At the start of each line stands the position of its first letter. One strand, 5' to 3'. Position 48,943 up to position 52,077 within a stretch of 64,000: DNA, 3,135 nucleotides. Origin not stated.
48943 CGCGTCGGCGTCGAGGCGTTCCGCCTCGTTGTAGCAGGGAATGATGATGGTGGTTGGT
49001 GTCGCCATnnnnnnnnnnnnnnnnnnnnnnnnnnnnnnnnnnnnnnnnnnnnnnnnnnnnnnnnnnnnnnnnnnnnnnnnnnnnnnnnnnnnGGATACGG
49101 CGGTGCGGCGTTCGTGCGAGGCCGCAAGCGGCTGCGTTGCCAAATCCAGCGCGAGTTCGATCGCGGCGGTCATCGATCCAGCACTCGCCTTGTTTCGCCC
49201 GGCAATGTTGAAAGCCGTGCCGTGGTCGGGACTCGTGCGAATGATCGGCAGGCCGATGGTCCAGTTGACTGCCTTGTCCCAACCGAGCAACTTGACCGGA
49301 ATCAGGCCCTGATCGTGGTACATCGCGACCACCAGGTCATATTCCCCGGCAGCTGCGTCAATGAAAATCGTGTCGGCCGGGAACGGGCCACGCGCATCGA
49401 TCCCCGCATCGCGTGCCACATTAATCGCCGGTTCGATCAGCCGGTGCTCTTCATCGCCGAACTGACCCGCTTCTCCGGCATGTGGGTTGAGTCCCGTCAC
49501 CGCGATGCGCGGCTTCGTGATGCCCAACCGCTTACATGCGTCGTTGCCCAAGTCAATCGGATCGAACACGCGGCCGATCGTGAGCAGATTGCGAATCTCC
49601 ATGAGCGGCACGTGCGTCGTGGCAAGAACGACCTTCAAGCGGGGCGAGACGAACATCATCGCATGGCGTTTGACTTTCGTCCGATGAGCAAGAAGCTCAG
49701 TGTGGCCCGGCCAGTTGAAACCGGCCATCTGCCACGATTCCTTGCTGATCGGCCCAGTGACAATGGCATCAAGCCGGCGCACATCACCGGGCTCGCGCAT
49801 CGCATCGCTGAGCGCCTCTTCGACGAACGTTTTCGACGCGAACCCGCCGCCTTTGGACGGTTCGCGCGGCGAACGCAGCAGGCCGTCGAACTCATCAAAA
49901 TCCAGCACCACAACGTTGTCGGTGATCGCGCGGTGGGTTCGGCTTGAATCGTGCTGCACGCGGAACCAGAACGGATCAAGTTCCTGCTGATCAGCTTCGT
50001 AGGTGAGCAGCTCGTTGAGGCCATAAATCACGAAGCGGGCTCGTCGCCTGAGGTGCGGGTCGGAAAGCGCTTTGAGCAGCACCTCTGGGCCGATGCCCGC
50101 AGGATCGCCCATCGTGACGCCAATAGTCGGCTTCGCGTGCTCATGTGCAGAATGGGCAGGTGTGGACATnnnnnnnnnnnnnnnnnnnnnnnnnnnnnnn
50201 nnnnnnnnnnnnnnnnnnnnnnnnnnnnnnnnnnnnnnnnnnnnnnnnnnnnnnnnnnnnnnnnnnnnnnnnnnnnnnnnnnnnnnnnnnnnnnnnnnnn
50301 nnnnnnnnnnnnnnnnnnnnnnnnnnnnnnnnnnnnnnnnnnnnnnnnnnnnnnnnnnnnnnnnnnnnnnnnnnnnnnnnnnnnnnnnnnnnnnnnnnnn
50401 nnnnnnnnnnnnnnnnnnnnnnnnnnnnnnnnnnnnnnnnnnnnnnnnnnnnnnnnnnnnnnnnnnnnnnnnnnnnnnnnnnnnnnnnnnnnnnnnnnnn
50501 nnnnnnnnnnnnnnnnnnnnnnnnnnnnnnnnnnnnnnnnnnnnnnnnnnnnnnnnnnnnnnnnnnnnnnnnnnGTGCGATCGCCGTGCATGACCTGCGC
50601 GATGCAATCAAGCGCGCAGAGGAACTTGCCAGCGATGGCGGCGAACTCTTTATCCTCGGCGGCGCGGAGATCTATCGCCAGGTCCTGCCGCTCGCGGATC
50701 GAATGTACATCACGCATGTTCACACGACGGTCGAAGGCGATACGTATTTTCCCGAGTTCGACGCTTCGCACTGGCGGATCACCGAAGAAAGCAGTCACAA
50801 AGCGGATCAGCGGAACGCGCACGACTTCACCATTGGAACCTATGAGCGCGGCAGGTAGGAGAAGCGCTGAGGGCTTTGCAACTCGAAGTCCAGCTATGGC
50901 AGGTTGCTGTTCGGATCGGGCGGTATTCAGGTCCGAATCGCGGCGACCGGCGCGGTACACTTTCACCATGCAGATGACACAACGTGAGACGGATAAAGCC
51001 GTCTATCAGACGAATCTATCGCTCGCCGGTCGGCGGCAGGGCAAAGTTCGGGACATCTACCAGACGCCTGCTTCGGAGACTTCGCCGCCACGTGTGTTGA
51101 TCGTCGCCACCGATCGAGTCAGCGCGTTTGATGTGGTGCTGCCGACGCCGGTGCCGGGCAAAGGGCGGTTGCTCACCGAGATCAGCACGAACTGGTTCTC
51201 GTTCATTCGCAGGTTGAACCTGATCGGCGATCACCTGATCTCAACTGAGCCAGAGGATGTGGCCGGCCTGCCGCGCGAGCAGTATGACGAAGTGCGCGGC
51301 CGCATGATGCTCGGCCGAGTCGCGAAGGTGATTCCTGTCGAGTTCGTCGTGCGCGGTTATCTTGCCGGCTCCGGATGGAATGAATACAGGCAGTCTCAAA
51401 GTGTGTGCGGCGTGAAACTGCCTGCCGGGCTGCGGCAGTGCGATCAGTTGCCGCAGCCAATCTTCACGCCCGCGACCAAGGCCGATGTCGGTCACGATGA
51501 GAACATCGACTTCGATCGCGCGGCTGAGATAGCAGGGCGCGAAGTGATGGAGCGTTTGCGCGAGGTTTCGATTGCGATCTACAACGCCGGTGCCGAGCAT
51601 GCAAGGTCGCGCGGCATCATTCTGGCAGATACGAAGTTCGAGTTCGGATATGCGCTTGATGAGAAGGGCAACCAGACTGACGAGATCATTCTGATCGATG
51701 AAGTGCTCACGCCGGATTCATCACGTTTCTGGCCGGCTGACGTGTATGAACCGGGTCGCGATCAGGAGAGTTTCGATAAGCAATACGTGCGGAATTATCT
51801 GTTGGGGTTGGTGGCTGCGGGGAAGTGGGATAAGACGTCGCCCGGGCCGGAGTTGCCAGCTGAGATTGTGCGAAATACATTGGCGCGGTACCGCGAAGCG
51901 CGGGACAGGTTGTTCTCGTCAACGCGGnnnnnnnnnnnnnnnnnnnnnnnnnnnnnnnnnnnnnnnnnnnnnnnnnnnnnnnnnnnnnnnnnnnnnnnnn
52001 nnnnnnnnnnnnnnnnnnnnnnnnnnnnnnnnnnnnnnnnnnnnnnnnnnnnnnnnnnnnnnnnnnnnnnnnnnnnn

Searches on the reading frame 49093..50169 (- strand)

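Call 90: search_protein_families(library=pfam, proteins=[window:49093-50169:-], max_evalue=0.00001)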
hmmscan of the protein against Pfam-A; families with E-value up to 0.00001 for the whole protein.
window:49093-50169:- (359 aa): 1 family
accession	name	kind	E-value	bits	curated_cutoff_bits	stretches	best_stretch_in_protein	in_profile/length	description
PF04166.17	PdxA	-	7.1e-97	324.7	27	1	45-340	4-286/286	Pyridoxal phosphate biosynthetic protein PdxA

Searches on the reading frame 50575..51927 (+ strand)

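Call 91: search_protein_families(library=pfam, proteins=[window:50575-51927:+], max_evalue=0.00001)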
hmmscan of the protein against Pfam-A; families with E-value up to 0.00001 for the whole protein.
window:50575-51927:+ (451 aa): 1 family
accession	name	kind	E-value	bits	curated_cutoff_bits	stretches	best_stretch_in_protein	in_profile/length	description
PF01259.24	SAICAR_synt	-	1e-70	238.6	20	1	155-414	4-224/233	SAICAR synthetase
